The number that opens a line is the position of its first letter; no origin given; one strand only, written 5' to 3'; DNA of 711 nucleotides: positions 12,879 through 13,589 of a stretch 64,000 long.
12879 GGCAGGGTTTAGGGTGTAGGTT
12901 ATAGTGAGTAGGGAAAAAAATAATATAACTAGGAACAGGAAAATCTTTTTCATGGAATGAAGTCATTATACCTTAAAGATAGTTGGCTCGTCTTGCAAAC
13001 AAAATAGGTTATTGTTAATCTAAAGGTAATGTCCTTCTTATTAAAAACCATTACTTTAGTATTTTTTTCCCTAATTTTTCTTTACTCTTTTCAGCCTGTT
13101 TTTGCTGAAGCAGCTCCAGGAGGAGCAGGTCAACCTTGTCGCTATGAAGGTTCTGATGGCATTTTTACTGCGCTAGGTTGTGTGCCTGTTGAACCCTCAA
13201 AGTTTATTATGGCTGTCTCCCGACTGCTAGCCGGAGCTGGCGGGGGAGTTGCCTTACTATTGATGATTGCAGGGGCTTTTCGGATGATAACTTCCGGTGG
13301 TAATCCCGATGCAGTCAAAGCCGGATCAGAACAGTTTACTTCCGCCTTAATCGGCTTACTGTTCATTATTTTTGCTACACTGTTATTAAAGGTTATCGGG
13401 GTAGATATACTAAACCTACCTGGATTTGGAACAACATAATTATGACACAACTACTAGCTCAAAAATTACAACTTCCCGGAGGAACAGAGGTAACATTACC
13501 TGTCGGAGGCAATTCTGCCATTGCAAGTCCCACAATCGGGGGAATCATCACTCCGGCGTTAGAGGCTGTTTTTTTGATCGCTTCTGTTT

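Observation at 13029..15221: Six tandem, strongly diverged pilin-like paralogs with a conserved SGGEKEK loop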

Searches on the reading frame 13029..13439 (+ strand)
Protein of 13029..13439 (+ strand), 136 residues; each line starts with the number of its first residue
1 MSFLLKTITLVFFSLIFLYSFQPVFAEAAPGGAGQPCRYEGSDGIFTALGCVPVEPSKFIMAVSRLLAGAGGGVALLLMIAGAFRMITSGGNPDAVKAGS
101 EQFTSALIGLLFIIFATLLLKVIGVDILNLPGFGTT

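Call 3: search_protein_families(library=pfam, proteins=[window:13029-13439:+], max_evalue=1)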
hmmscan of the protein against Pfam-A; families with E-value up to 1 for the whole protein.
window:13029-13439:+ (136 aa): 1 family
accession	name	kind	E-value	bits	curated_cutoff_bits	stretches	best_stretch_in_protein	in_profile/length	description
PF18895.5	T4SS_pilin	-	2.3e-08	34.4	26.6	1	58-123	7-71/71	Type IV secretion system pilin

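Call 39: search_protein_representatives(alignment_id=A1)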
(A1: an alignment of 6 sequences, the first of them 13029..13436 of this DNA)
Query: 6 sequences, 118 profile positions. Proteins with E-value up to 0.001 (for the whole library): 74650; up to 1e-10: 10290; up to 1e-30: 63. The best 150 are listed.
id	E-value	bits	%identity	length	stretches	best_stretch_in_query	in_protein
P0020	1.1e-63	228.8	-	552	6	23-103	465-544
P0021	7.4e-59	213.2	-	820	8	39-106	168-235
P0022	2.2e-53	195.6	-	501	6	33-102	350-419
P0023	1.3e-49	183.4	-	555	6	22-109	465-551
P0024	3.1e-49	182.2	-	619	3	35-111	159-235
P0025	1.5e-48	179.9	-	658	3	35-116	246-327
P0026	7.8e-48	177.7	-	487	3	18-112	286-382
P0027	8.0e-48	177.6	-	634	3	35-116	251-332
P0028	1.6e-47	176.6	-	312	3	18-111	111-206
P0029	2.0e-46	173.1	-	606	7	33-106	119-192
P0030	1.1e-45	170.7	-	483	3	30-109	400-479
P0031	6.1e-44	165.1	-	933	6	28-103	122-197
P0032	1.1e-43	164.2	-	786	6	34-108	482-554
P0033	2.0e-43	163.5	-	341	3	13-112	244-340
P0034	1.2e-42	161.0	-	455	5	29-101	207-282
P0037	6.3e-41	155.4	-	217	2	30-110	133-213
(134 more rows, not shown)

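Call 58: find_encoding_contigs(protein=P0020, flank=8000, max_places=2)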
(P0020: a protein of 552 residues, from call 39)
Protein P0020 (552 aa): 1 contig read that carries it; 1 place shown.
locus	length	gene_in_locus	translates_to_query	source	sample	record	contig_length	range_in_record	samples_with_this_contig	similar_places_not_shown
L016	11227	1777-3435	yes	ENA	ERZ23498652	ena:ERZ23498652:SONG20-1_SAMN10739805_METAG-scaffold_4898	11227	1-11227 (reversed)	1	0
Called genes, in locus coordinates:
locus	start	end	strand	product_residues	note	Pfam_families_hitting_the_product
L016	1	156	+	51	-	?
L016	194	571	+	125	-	PF18895:T4SS_pilin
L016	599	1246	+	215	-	PF18895:T4SS_pilin (weak)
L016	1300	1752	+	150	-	PF18895:T4SS_pilin (weak)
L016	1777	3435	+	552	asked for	PF02322:Cyt_bd_oxida_II (faint), PF04956:TrbC (faint), PF18895:T4SS_pilin, PF27259:AF_1499 (faint), PF18895:T4SS_pilin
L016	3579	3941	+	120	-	PF18895:T4SS_pilin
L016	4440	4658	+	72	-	-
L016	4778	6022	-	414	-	-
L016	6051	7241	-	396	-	-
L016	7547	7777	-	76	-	-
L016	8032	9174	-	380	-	PF13439:Glyco_transf_4, PF13579:Glyco_trans_4_4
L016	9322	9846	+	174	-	-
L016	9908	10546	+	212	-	-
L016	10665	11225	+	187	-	?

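Call 59: find_encoding_contigs(protein=P0037, flank=8000, max_places=2)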
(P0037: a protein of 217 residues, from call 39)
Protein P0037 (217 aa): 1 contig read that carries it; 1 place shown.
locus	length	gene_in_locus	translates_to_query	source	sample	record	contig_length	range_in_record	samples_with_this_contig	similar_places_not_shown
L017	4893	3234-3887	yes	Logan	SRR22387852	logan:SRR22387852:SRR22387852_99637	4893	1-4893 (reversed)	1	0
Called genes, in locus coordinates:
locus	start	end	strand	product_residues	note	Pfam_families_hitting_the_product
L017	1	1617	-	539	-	?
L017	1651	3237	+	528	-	-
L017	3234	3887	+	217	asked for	PF18895:T4SS_pilin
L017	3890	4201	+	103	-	PF18895:T4SS_pilin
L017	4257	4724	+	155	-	PF18895:T4SS_pilin (weak)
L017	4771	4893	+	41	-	?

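Call 74: search_protein_families(library=phrogs, proteins=[window:13029-13439:+], max_evalue=0.01)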
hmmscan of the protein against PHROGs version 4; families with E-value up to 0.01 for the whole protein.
window:13029-13439:+ (136 aa): 0 families

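Call 75: search_protein_families(library=ncbifam, proteins=[window:13029-13439:+], max_evalue=0.1)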
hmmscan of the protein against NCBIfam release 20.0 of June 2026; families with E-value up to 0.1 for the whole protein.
window:13029-13439:+ (136 aa): 0 families

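Call 80: search_protein_families(library=pfam, proteins=[L017:1651-3237:+], max_evalue=0.01)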
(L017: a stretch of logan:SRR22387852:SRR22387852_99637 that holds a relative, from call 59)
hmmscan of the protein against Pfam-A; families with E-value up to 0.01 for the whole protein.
L017:1651-3237:+ (528 aa): 1 family
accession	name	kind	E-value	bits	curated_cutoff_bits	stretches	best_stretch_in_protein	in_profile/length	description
PF18895.5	T4SS_pilin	-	3e-05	24.4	26.6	1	456-516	12-71/71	Type IV secretion system pilin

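Call 82: find_homologous_proteins(query=A1, max_evalue=0.001)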
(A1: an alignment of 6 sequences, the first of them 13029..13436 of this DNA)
Query A1 (6 sequences) (136 aa, profile of the alignment): 317 proteins with E <= 0.001 among 8000 candidates; the best 120 are listed.
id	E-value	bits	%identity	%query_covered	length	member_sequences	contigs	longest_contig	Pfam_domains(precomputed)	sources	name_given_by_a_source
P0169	9.4e-43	163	32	28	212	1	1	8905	PF18895.6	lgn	-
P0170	3.6e-42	161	32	28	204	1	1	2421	PF18895.6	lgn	-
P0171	5.3e-41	157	34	35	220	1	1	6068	PF18895.6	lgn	-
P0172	6.2e-41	157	36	37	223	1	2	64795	PF18895.6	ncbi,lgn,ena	-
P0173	7.8e-40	154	36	37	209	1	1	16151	PF18895.6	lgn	-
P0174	1.2e-39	153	37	33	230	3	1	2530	PF18895.6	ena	-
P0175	1.3e-39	153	28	44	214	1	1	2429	PF18895.6,PF06664.18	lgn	-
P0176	2.0e-39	152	33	44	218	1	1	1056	PF18895.6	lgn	-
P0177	1.3e-38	150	29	43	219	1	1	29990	PF18895.6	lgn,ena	-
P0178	5.1e-38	148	29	38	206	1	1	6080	PF18895.6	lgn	-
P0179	7.0e-38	147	31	43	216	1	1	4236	PF18895.6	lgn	-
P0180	9.3e-38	147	36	32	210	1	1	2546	PF18895.6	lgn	-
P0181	1.2e-37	146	37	40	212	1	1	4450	PF18895.6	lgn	-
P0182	1.3e-37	146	30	34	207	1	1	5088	PF18895.6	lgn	-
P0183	3.0e-36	142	31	43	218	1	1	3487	PF18895.6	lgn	-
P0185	2.5e-35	139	29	46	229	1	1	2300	PF18895.6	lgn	-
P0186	4.4e-35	138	30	40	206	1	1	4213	PF18895.6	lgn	-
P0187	8.2e-35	137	29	43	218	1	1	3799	PF18895.6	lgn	-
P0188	4.4e-34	135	31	31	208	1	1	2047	PF18895.6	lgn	-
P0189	5.8e-32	128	26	35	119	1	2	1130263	PF18895.6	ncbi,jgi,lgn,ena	ncbi:MAG: pilin [Microgenomates group bacterium]|jgi:hypothetical protein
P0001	2.6e-31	126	35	36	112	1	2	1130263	PF18895.6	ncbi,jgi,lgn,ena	ncbi:MAG: pilin [Microgenomates group bacterium]|jgi:hypothetical protein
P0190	5.2e-30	122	30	76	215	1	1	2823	PF18895.6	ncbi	-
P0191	1.4e-27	114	32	54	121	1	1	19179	PF18895.6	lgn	-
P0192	3.3e-27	113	35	34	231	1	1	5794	PF18895.6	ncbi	-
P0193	7.1e-27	112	100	100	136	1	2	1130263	PF18895.6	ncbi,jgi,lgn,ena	ncbi:MAG: hypothetical protein WCV81_00030 [Microgenomates group bacterium]|jgi:hypothetical protein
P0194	1.1e-26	111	24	77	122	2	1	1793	PF18895.6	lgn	-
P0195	1.4e-26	111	29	90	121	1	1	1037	PF18895.6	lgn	-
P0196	1.6e-26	111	-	-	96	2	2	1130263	PF18895.6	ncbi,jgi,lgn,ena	ncbi:MAG: hypothetical protein WCV81_00040 [Microgenomates group bacterium]|jgi:hypothetical protein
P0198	1.1e-25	108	29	90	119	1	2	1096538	PF18895.6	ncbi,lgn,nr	ncbi:MAG: hypothetical protein PHQ59_00755 [Candidatus Daviesbacteria bacterium]|nr:hypothetical pro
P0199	1.7e-25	107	32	55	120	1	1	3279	PF18895.6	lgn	-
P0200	2.2e-25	107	33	87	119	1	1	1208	PF18895.6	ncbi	-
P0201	2.4e-25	107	36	45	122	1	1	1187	PF18895.6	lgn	-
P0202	3.1e-25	106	26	93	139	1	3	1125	PF18895.6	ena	-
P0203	3.1e-25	106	26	93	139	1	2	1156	PF18895.6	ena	-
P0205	6.3e-25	105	26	75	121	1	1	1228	PF18895.6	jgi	jgi:hypothetical protein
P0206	6.7e-25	105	33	90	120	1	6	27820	PF18895.6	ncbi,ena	-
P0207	7.4e-25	105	34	39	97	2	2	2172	PF18895.6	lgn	-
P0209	3.2e-24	103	34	37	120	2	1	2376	PF18895.6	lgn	-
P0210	3.7e-24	103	25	29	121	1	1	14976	PF18895.6,PF06664.18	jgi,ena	-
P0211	4.7e-24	103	21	35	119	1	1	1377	PF18895.6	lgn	-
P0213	5.7e-24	102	36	39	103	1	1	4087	PF18895.6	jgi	jgi:hypothetical protein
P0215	8.1e-24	102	34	27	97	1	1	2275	PF18895.6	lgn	-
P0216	1.3e-23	101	34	40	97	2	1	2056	PF18895.6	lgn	-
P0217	1.4e-23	101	35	27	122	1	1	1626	PF18895.6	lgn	-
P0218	1.9e-23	101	29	38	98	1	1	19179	PF18895.6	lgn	-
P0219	2.5e-23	100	29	30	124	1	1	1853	PF18895.6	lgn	-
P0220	3.1e-23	100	28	29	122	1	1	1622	PF18895.6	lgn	-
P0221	3.3e-23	100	24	33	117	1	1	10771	PF18895.6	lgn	-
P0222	3.7e-23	100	-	-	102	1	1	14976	PF18895.6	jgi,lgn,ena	-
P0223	5.7e-23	99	20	29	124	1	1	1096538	PF18895.6,PF06664.18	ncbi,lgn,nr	ncbi:MAG: pilin [Candidatus Daviesbacteria bacterium]|nr:pilin [Candidatus Daviesbacteria bacterium]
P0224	7.5e-23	99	37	27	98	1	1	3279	PF18895.6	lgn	-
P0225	1.0e-22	98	29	26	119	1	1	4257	PF18895.6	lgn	-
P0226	1.2e-22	98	34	49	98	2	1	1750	PF18895.6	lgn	-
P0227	1.3e-22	98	40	33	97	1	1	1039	PF18895.6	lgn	-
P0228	2.3e-22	97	29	35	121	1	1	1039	PF18895.6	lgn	-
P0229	3.1e-22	97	39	46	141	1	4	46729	PF18895.6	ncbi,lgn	-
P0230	3.6e-22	97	30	29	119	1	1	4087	PF18895.6,PF06664.18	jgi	jgi:hypothetical protein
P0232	4.3e-22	96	30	29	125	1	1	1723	PF18895.6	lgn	-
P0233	4.4e-22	96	25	29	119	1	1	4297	PF18895.6,PF06664.18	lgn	-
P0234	4.7e-22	96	30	29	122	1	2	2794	PF18895.6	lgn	-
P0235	5.4e-22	96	30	29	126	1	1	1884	PF18895.6,PF06664.18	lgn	-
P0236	5.5e-22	96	27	35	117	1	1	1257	PF18895.6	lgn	-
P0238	6.0e-22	96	45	44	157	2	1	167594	PF18895.6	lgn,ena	-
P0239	6.1e-22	96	43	29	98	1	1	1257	PF18895.6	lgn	-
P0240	6.8e-22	96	38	40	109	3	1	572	PF18895.6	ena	-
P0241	7.4e-22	96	28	56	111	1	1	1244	PF18895.6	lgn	-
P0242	8.0e-22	95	29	41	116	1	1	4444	PF18895.6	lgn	-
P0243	1.0e-21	95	31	64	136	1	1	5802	PF18895.6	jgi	jgi:hypothetical protein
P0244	1.8e-21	94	38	37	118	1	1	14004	PF18895.6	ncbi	-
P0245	2.2e-21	94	30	37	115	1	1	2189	PF18895.6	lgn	-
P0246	2.2e-21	94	42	40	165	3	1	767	PF18895.6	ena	-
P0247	3.1e-21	94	34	82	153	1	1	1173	PF18895.6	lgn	-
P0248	3.6e-21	93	33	40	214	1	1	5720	PF18895.6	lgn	-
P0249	3.8e-21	93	23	29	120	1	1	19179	PF18895.6,PF06664.18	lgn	-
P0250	4.1e-21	93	43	41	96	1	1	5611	PF18895.6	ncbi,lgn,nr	ncbi:pilin [Patescibacteria group bacterium]|nr:pilin [Patescibacteria group bacterium]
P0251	4.8e-21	93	41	37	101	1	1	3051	PF18895.6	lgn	-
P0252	5.1e-21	93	33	40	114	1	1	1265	PF18895.6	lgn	-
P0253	6.2e-21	93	39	45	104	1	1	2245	PF18895.6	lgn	-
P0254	9.4e-21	92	30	35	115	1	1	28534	PF18895.6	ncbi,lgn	-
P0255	1.0e-20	92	41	30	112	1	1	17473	PF18895.6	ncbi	-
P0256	1.0e-20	92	34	40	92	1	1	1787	PF18895.6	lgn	-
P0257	1.6e-20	91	32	54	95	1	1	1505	PF18895.6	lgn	-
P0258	2.0e-20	91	37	37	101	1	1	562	PF18895.6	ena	-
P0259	2.4e-20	91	34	40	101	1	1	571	PF18895.6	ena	-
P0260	3.0e-20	90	36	24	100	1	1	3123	PF18895.6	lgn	-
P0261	3.1e-20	90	34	54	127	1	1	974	PF18895.6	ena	-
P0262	3.6e-20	90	29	33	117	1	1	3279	PF18895.6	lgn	-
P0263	3.6e-20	90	31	38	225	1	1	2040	PF18895.6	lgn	-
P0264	4.0e-20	90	36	31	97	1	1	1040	PF18895.6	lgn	-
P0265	4.1e-20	90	34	52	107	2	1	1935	PF18895.6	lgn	-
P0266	4.5e-20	90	34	46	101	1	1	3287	PF18895.6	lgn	-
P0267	5.3e-20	90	36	37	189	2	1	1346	PF18895.6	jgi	-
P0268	5.5e-20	89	39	49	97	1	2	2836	PF18895.6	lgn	-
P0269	7.6e-20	89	36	40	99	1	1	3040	PF18895.6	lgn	-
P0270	8.6e-20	89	34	35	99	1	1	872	PF18895.6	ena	-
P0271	8.7e-20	89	38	45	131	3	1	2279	PF18895.6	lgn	-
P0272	1.0e-19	89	44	40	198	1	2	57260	PF18895.6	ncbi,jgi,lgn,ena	-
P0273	1.0e-19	89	28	49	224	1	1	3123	PF18895.6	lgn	-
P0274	1.3e-19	88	32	54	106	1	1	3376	PF18895.6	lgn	-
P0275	1.6e-19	88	31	33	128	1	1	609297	PF18895.6,PF06664.18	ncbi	-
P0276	1.7e-19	88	37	36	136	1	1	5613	PF18895.6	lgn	-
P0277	1.7e-19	88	34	49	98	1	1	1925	PF18895.6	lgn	-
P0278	2.2e-19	88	37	48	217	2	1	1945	PF18895.6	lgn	-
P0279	2.4e-19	87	31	52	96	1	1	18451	PF18895.6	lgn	-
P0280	2.6e-19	87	38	29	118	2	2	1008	PF18895.6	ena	-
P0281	2.7e-19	87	36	49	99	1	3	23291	PF18895.6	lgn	-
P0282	2.8e-19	87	24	33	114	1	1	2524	PF18895.6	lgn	-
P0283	2.9e-19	87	32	74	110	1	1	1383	PF18895.6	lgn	-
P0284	3.0e-19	87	38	46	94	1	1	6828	PF18895.6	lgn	-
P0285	3.1e-19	87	46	40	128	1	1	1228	PF18895.6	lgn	-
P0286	3.6e-19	87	43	51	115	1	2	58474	PF18895.6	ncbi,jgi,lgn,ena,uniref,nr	ncbi:hypothetical protein COT75_04425 [Candidatus Beckwithbacteria bacterium CG10_big_fil_rev_8_21_1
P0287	3.8e-19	87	33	39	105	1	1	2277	PF18895.6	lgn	-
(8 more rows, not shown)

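Call 89: search_protein_families(library=ncbifam, alignment_id=A6, max_evalue=0.01)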
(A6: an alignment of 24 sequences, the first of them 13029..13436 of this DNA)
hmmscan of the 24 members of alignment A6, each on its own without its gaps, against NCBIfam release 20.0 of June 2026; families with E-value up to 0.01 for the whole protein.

A. member 1, window:13029-13436:+ (136 aa): 0 families

B. families by the number of members that match (of 24 scanned): 5 families
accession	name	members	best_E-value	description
NF045849.1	ICE_MMCAP2_0565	14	1.1e-08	Mbov_0395 family pilin-like conjugal transfer protein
NF038392.1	div_DrpB_YedR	2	0.0048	cell division protein DrpB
NF009254.0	PRK12612.1-2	1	0.0052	putative monovalent cation/H+ antiporter subunit F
TIGR01923.1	menE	1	0.0062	o-succinylbenzoate--CoA ligase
TIGR03758.1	conj_TIGR03758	1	0.0065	TIGR03758 family integrating conjugative element protein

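Call 91: find_encoding_contigs(protein=P0286, flank=7000, max_places=1)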
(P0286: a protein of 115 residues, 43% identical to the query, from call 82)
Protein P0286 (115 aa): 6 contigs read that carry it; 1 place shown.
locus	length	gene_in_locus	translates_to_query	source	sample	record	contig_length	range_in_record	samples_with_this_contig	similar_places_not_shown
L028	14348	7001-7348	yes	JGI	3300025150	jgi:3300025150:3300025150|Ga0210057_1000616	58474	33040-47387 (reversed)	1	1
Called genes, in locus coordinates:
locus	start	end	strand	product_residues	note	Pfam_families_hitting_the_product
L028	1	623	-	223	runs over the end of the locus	PF01128:IspD, PF02348:CTP_transf_3 (weak), PF12804:NTP_transf_3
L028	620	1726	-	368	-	PF02670:DXP_reductoisom, PF08436:DXP_redisom_C, PF13288:DXPR_C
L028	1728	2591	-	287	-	PF02401:LYTB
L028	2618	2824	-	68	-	-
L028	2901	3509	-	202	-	PF04542:Sigma70_r2, PF08281:Sigma70_r4_2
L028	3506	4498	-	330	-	PF00348:polyprenyl_synt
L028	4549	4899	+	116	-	-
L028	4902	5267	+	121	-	-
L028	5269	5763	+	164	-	PF18895:T4SS_pilin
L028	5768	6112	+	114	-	-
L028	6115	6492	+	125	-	PF18895:T4SS_pilin (weak)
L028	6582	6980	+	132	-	PF18895:T4SS_pilin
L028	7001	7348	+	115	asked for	PF18895:T4SS_pilin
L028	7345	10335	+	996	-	-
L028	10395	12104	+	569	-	-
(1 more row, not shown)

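Call 92: find_encoding_contigs(protein=P0172, flank=10000, max_places=1)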
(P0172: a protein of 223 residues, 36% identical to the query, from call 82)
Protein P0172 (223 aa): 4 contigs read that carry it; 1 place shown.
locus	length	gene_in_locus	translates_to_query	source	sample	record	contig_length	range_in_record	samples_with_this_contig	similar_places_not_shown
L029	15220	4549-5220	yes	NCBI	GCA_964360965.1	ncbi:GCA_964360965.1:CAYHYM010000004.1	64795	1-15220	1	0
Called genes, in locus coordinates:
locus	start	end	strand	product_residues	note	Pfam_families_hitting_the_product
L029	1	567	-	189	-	?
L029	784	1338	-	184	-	-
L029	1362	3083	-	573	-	PF08486:SpoIID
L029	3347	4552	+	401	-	-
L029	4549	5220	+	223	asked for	PF18895:T4SS_pilin (weak)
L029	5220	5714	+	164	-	PF18895:T4SS_pilin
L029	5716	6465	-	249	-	-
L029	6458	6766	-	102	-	-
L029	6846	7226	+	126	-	PF18895:T4SS_pilin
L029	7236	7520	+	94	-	PF18895:T4SS_pilin (weak)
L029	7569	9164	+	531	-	-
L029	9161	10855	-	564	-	-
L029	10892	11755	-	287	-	-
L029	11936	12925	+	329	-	PF12666:PrgI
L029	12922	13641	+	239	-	PF26593:TraC-like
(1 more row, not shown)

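Call 93: find_encoding_contigs(protein=P0275, flank=7000, max_places=1)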
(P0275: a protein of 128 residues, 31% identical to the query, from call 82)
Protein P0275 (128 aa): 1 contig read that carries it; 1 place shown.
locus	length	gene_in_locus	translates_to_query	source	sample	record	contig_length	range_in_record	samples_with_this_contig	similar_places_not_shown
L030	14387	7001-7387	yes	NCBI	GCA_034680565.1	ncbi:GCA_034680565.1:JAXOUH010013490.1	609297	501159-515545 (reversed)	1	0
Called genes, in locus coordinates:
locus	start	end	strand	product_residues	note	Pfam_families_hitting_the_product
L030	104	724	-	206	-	PF00156:Pribosyltran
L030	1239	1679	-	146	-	PF01668:SmpB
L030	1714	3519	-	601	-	-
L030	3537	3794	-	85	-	PF18901:DUF5657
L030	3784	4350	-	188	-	-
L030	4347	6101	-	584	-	PF08486:SpoIID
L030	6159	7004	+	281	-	PF18895:T4SS_pilin (weak)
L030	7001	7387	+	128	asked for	PF06664:WLS-like_TM (weak), PF18895:T4SS_pilin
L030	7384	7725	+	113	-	-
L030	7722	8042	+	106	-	PF18895:T4SS_pilin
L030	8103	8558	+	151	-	PF18895:T4SS_pilin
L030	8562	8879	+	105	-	PF18895:T4SS_pilin (weak)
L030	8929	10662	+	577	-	-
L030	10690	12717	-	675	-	-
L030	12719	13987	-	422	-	-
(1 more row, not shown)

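Call 95: predict_structure(alignment_id=A5)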
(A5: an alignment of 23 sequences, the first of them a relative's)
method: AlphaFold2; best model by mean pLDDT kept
length: 223 residues; sequences in the alignment: 23
mean_pLDDT: 72.4   pTM: 0.54
mean pLDDT of the five models: 72.4, 71.5, 70.3, 68.5, 68.4
residues with pLDDT >= 90: 9; 70-90: 131; 50-70: 59; < 50: 24
segments of 3 or more residues with pLDDT < 50: 117-131, 136-140
pLDDT, mean of each block of 10 residues (from residue 1): 58 63 66 57 76 81 83 83 89 87 80 58 46 46 60 78 85 88 86 82 81 68 47
secondary structure, 60 per line:
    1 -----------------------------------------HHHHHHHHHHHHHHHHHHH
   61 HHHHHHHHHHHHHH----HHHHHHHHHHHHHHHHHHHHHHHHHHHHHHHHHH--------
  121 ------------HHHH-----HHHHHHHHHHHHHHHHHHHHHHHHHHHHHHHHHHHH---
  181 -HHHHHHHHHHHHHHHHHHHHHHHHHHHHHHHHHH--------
elements in order: H42-74 H79-112 H133-136 H142-177 H182-215
